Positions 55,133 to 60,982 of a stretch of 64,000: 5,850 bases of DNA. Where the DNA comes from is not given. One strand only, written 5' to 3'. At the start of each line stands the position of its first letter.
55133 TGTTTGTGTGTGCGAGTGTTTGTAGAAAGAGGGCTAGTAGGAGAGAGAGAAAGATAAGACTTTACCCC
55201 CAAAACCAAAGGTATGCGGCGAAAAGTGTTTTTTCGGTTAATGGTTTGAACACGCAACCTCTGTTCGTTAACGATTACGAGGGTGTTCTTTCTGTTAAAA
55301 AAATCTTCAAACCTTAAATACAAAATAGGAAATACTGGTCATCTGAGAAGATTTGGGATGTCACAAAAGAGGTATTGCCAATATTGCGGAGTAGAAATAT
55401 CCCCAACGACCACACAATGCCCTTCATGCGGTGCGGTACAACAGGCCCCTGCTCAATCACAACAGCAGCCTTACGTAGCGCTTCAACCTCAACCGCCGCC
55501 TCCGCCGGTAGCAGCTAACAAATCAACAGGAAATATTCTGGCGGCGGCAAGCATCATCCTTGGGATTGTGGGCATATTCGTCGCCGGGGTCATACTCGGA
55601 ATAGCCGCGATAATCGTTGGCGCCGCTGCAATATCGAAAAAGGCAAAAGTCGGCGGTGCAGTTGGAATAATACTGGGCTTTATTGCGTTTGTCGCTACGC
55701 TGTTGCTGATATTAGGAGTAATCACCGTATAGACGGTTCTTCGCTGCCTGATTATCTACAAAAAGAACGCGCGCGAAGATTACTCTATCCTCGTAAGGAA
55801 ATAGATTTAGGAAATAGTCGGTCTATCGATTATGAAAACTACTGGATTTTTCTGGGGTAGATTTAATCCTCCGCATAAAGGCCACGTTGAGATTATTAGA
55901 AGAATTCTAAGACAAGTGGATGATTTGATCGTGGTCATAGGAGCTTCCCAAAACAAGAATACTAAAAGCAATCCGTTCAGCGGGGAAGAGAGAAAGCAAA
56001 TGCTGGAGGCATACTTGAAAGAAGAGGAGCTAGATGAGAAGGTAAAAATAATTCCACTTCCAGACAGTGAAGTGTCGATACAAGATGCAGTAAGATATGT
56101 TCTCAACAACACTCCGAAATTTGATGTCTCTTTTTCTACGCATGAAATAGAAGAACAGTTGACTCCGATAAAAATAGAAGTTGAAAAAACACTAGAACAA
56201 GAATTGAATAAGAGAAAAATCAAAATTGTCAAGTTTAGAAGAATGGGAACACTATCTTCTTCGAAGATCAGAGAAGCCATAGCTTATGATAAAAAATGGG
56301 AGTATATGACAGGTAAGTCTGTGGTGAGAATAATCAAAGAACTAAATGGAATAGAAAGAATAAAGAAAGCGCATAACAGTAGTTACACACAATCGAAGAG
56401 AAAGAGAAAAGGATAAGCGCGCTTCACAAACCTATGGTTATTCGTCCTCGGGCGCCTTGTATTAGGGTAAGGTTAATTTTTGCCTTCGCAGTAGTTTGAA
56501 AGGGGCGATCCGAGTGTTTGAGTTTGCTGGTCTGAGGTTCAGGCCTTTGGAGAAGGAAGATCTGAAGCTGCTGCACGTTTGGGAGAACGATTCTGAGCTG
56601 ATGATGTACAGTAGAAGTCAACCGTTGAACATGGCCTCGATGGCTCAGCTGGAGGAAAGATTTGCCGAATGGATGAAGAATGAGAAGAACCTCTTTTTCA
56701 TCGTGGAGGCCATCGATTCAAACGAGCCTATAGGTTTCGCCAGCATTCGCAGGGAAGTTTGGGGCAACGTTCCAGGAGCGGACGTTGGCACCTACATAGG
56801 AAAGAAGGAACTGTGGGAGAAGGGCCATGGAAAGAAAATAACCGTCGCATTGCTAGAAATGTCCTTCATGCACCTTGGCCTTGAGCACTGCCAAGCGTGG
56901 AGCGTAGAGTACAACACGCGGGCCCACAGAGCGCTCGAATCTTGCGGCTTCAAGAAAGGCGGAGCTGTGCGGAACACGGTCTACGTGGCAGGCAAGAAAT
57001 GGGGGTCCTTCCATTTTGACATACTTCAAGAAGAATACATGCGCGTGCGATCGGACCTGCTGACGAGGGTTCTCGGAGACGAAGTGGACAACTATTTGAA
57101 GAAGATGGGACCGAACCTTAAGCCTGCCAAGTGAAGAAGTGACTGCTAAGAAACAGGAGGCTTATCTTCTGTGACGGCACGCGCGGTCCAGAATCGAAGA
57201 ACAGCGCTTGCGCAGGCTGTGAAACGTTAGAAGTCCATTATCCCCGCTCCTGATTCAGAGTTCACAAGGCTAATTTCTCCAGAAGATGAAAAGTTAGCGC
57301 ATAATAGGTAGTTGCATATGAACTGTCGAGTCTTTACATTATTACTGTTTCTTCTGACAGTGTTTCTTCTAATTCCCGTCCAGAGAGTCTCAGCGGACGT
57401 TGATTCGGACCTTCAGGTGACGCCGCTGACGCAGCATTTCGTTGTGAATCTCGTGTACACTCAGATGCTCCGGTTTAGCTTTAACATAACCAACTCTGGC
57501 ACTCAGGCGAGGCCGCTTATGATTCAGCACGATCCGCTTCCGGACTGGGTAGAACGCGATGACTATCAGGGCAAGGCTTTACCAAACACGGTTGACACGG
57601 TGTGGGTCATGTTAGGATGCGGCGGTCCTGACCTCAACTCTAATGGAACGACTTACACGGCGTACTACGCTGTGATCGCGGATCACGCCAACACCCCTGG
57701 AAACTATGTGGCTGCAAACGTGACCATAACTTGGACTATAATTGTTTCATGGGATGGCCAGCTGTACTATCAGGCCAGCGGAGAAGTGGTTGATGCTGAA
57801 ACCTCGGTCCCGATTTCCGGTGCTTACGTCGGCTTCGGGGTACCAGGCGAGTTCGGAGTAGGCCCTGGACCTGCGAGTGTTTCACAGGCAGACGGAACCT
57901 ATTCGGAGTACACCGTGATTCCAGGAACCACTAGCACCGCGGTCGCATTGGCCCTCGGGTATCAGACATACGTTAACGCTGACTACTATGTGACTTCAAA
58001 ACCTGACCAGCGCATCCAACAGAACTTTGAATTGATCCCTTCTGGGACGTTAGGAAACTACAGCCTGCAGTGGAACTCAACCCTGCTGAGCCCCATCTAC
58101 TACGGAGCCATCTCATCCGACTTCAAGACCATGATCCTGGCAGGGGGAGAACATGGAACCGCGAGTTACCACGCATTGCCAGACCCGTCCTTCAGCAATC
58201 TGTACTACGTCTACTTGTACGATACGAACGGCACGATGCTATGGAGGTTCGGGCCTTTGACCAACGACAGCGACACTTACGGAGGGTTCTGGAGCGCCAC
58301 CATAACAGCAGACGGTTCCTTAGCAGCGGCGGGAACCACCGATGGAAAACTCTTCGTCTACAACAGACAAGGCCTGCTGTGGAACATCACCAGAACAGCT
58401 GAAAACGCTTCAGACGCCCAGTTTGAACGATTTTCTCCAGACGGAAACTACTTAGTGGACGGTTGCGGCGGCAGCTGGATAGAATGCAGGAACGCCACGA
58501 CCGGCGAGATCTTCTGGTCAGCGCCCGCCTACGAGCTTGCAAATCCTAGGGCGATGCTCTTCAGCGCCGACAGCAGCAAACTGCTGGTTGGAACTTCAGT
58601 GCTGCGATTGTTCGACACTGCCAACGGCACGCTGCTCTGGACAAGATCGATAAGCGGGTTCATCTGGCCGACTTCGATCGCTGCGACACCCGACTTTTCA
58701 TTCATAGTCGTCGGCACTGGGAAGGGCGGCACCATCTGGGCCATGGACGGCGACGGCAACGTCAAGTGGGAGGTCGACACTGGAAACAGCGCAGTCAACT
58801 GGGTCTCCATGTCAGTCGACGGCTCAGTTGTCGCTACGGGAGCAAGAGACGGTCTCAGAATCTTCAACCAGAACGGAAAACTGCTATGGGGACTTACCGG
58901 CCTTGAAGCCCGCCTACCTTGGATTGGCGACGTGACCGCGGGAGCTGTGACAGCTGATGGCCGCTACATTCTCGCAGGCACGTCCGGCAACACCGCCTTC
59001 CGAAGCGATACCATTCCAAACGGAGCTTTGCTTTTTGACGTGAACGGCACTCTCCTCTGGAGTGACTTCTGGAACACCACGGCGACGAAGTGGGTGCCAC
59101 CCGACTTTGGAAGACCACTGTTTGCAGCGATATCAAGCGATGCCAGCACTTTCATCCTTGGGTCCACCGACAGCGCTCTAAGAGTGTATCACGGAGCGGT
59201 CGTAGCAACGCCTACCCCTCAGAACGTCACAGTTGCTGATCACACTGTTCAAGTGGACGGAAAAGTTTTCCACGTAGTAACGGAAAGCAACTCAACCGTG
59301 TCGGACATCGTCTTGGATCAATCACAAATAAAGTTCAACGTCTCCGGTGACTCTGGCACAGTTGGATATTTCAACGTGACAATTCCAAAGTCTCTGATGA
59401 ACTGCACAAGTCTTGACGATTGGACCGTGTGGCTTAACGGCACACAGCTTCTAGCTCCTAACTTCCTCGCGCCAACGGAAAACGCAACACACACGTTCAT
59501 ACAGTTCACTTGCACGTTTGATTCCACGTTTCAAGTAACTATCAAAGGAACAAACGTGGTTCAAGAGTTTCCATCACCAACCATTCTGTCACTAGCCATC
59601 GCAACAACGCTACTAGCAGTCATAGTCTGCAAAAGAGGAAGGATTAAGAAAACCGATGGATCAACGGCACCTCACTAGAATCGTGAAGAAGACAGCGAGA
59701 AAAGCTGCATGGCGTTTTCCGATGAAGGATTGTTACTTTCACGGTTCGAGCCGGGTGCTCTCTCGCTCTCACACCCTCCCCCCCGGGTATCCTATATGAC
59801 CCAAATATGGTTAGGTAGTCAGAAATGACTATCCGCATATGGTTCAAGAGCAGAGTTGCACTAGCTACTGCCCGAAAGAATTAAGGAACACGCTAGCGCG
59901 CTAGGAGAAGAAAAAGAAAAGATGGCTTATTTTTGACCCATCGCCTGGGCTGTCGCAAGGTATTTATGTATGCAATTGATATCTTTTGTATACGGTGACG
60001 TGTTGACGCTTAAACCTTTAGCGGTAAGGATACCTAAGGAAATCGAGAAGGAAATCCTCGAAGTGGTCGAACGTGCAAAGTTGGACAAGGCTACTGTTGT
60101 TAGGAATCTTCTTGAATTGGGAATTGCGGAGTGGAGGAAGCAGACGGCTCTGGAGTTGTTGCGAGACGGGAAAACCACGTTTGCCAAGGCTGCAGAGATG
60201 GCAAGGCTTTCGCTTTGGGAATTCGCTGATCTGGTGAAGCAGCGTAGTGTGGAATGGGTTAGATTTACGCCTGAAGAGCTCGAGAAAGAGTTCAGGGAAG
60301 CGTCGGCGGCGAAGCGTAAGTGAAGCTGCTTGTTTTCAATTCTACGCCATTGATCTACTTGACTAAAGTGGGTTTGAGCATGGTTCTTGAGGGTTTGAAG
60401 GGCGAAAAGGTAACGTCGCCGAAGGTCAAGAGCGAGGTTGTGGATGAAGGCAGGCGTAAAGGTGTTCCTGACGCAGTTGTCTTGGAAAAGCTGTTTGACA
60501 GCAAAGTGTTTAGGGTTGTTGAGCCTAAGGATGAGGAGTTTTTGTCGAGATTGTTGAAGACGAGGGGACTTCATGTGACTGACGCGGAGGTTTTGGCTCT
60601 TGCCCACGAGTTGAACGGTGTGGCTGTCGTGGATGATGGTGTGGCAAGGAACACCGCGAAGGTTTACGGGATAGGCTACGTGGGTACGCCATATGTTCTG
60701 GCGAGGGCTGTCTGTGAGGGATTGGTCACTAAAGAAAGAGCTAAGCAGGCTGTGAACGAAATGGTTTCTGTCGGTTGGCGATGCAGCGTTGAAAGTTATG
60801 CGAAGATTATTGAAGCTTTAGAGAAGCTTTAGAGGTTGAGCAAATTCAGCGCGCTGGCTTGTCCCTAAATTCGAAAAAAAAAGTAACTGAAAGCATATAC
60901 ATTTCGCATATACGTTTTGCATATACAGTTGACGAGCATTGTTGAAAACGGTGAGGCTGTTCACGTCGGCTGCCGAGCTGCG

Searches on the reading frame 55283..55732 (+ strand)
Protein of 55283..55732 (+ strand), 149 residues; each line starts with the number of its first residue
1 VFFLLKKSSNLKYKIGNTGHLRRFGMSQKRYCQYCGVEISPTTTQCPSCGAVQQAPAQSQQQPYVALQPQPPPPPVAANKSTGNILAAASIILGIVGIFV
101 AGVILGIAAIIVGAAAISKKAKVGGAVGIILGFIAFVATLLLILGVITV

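Call 42: search_protein_families(library=pfam, proteins=[window:55283-55732:+], max_evalue=0.01)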
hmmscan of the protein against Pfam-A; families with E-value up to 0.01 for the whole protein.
window:55283-55732:+ (149 aa): 4 families
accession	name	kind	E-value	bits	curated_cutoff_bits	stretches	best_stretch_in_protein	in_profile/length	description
PF13240.11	Zn_Ribbon_1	-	7.3e-06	26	25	1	31-51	1-21/23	zinc-ribbon domain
PF12773.13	DZR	-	0.00087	19.8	27.3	1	28-57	11-38/45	Double zinc ribbon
PF17032.10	Zn_ribbon_15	-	0.0013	19.9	28.9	1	23-50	46-73/73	zinc-ribbon family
PF06687.17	SUR7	-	0.0037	17.4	29.6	1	85-144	104-158/201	SUR7/PalI family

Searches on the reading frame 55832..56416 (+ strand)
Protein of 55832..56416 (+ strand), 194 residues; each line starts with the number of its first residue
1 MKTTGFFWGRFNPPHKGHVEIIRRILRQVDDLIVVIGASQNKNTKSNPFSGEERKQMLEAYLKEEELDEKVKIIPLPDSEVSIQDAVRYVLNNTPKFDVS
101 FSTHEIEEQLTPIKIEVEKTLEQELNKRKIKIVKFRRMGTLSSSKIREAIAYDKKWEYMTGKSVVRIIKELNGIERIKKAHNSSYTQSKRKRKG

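Call 42: search_protein_families(library=pfam, proteins=[window:55832-56416:+], max_evalue=0.01)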
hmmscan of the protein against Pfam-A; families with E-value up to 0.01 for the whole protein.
window:55832-56416:+ (194 aa): 2 families
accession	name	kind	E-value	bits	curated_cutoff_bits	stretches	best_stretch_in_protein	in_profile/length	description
PF01467.32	CTP_transf_like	-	1.1e-16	61.7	21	1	6-148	1-132/133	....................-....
PF01747.23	ATP-sulfurylase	-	0.00066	19.6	24.3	1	11-68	28-81/212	ATP-sulfurylase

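Call 49: find_encoding_contigs(protein=window:55832-56416:+, flank=10000, max_places=8)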
Protein window:55832-56416:+ (194 aa): 3 contigs read that carry it; 3 places shown.
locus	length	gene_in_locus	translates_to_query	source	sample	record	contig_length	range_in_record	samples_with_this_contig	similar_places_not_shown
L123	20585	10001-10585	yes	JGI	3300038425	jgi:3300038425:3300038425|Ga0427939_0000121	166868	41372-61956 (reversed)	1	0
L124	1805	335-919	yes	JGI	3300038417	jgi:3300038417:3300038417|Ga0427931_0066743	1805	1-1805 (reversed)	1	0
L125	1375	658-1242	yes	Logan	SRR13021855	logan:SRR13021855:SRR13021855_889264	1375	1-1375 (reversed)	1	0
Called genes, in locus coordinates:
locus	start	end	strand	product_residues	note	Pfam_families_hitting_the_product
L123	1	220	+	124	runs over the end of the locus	-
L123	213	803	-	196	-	PF13238:AAA_18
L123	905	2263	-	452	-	-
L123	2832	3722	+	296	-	PF00589:Phage_integrase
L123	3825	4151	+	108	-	-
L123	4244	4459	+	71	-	-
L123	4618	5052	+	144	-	PF13924:Lipocalin_5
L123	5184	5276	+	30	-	-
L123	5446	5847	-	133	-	-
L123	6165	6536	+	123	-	-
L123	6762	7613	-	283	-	PF03551:PadR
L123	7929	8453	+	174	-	-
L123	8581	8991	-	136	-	PF10967:DUF2769 (weak)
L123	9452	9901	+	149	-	PF13240:Zn_Ribbon_1 (weak)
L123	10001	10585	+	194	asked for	PF01467:CTP_transf_like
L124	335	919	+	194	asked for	PF01467:CTP_transf_like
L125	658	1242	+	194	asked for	PF01467:CTP_transf_like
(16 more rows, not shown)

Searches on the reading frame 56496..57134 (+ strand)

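Call 42: search_protein_families(library=pfam, proteins=[window:56496-57134:+], max_evalue=0.01)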
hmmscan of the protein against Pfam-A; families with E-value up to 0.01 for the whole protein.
window:56496-57134:+ (212 aa): 5 families
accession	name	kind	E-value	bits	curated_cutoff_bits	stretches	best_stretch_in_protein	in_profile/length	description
PF13302.13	Acetyltransf_3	-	8.7e-17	62.5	25.4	1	13-153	2-138/138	Acetyltransferase (GNAT) domain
PF00583.31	Acetyltransf_1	-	1.9e-07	31.8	20.7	1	51-152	19-116/116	Acetyltransferase (GNAT) family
PF13523.12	Acetyltransf_8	-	5.9e-05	23.2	27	1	20-158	3-143/145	Acetyltransferase (GNAT) domain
PF13420.13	Acetyltransf_4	-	0.005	17.3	24.3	1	18-167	4-149/155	Acetyltransferase (GNAT) domain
PF17000.10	Asp5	-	0.0089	16.6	25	0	95-128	31-64/71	Accessory secretory protein Sec, Asp5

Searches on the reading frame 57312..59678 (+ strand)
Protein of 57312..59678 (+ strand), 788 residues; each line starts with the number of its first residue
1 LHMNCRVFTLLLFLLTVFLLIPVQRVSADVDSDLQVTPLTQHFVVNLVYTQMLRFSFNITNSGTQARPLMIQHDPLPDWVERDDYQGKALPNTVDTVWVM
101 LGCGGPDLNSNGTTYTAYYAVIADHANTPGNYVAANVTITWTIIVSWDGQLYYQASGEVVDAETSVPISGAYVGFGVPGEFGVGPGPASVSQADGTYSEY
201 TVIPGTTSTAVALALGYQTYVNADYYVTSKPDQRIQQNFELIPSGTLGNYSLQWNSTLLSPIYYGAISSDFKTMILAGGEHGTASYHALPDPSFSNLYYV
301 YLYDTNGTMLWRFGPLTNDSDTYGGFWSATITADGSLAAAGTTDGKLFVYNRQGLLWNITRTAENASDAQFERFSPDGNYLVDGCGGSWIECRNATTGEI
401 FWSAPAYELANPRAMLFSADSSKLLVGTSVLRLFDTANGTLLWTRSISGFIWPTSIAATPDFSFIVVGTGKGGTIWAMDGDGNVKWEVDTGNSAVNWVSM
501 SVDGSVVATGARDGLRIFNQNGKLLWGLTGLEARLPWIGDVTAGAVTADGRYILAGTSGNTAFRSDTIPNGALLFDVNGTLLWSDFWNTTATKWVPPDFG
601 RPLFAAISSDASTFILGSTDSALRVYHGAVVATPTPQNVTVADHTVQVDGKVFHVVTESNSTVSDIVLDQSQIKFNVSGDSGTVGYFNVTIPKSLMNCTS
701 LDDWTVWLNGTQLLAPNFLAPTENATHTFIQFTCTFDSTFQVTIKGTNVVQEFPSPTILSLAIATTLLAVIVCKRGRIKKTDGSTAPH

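Call 42: search_protein_families(library=pfam, proteins=[window:57312-59678:+], max_evalue=0.01)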
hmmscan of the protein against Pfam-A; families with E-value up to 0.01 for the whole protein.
window:57312-59678:+ (788 aa): 5 families
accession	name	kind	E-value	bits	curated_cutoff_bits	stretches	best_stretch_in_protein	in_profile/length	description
PF23414.1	Beta-prop_EML_2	-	7.2e-12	45.7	90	2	430-514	21-103/266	Echinoderm microtubule-associated protein second beta-propeller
PF13360.13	PQQ_2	-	1.3e-11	45.1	27.6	1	388-560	3-180/233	Outer membrane protein assembly factor BamB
PF13570.13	Beta-prop_ACSF4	-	2.6e-09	37.4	133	1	374-529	57-211/329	Beta-alanine-activating enzyme, beta-propeller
PF25174.1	Beta-prop_THOC3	-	2.1e-05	24.1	305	0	415-515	94-194/272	THOC3 beta-propeller domain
PF25293.1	Beta-prop_EMC1_N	-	0.0031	17.7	34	1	394-510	47-170/219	EMC1 N-terminal beta-propeller domain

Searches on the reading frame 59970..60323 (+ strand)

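Call 42: search_protein_families(library=pfam, proteins=[window:59970-60323:+], max_evalue=0.01)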
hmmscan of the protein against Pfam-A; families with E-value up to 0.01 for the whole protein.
window:59970-60323:+ (117 aa): 1 family
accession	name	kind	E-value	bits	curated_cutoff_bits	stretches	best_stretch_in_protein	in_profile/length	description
PF03683.19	UPF0175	-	4.6e-11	42.7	27.9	1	54-109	19-74/75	Uncharacterised protein family (UPF0175)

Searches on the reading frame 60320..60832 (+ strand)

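Call 42: search_protein_families(library=pfam, proteins=[window:60320-60832:+], max_evalue=0.01)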
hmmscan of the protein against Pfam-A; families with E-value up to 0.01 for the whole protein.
window:60320-60832:+ (170 aa): 1 family
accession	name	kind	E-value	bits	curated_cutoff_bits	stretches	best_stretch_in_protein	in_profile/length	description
PF11848.13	DUF3368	-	7e-07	29.5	27.3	1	122-165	3-44/46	Domain of unknown function (DUF3368)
